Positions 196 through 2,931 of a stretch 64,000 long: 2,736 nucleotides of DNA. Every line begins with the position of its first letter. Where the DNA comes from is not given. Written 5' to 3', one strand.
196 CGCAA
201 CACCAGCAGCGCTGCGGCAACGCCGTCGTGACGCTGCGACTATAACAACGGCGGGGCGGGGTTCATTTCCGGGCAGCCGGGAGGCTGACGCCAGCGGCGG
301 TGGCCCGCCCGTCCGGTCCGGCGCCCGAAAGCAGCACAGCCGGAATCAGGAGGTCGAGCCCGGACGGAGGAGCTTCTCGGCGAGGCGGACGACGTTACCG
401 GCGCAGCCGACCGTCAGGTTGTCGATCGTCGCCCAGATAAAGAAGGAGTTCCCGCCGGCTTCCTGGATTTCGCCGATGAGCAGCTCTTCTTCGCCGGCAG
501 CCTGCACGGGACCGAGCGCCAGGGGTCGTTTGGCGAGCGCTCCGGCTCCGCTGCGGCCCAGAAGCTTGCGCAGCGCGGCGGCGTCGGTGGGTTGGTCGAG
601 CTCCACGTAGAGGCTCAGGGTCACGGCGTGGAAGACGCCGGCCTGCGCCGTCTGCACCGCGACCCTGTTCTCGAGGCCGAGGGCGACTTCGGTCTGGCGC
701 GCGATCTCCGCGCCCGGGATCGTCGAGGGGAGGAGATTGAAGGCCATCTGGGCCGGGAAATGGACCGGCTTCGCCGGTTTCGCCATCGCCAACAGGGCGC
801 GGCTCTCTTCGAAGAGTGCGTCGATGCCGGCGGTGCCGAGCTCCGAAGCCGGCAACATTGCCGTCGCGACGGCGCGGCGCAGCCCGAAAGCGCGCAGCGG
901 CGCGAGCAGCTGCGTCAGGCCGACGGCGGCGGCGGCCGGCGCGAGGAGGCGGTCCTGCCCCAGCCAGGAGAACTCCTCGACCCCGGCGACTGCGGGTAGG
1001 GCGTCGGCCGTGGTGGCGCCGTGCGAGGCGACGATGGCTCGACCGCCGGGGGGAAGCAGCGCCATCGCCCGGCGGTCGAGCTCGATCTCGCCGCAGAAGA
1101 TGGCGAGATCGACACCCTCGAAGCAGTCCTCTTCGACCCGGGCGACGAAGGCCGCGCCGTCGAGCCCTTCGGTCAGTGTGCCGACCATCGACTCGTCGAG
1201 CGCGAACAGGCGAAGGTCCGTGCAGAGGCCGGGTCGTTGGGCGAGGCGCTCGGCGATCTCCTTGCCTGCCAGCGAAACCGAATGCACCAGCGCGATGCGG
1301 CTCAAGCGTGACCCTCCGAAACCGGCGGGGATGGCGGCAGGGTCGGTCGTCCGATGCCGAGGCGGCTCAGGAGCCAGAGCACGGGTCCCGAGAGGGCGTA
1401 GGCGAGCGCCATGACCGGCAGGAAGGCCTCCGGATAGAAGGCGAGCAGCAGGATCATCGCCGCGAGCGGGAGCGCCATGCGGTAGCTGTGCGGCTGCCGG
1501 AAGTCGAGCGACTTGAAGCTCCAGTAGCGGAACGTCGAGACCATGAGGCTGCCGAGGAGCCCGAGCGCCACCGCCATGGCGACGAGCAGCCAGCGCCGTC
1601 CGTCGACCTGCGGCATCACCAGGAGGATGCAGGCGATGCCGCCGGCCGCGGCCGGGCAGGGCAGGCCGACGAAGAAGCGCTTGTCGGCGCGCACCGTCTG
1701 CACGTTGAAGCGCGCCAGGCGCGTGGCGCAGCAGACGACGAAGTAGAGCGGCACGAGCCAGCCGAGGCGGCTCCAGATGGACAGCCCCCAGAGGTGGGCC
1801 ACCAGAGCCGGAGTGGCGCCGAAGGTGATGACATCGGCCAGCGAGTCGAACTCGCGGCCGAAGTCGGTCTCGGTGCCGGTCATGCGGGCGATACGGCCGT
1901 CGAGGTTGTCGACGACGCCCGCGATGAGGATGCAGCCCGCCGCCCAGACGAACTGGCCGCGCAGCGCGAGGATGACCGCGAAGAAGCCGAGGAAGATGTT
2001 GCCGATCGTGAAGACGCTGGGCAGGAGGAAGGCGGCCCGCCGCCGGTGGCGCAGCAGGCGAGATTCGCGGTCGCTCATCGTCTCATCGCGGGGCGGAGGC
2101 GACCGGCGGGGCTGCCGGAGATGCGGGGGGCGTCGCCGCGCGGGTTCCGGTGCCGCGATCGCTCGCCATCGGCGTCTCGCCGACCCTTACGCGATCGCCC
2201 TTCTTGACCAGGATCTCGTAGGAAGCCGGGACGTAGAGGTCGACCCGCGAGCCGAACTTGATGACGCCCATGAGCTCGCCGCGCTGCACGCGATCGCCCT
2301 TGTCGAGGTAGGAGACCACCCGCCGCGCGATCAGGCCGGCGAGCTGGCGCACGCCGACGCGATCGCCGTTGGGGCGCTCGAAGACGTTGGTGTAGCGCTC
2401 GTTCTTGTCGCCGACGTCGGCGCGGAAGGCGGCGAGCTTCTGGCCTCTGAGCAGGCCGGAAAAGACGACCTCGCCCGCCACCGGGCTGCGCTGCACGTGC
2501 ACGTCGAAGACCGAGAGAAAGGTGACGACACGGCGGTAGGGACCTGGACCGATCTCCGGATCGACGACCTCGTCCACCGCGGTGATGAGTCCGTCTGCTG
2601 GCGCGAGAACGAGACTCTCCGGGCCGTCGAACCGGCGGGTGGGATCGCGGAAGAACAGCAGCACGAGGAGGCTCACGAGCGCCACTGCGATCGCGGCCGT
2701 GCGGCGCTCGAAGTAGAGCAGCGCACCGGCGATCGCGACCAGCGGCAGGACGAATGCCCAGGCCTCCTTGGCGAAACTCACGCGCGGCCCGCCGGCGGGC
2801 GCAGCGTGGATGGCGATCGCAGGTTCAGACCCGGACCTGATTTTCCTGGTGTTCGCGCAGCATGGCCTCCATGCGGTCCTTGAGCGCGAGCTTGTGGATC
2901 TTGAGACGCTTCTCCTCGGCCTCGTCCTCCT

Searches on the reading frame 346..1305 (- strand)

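Call 68: search_protein_families(library=pfam, proteins=[window:346-1305:-], max_evalue=0.00001)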
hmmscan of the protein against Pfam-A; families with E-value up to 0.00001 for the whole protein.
window:346-1305:- (319 aa): 1 family
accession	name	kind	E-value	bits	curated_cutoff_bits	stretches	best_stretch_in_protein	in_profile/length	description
PF02774.23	Semialdhyde_dhC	-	1.3e-11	45.5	26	1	134-298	1-183/184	Semialdehyde dehydrogenase, dimerisation domain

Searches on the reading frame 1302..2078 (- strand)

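Call 68: search_protein_families(library=pfam, proteins=[window:1302-2078:-], max_evalue=0.00001)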
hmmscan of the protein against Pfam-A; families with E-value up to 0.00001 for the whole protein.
window:1302-2078:- (258 aa): 1 family
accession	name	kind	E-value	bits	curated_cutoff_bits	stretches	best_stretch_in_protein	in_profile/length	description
PF01066.26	CDP-OH_P_transf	-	2.1e-24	87.1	22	1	18-173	2-150/152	CDP-alcohol phosphatidyltransferase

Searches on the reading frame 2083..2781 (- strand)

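Call 68: search_protein_families(library=pfam, proteins=[window:2083-2781:-], max_evalue=0.00001)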
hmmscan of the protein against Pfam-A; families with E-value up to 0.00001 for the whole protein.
window:2083-2781:- (232 aa): 1 family
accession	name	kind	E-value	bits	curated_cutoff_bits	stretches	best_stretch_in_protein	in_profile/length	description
PF02666.20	PS_Dcarbxylase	-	3.7e-37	128.4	22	1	39-204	4-196/198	Phosphatidylserine decarboxylase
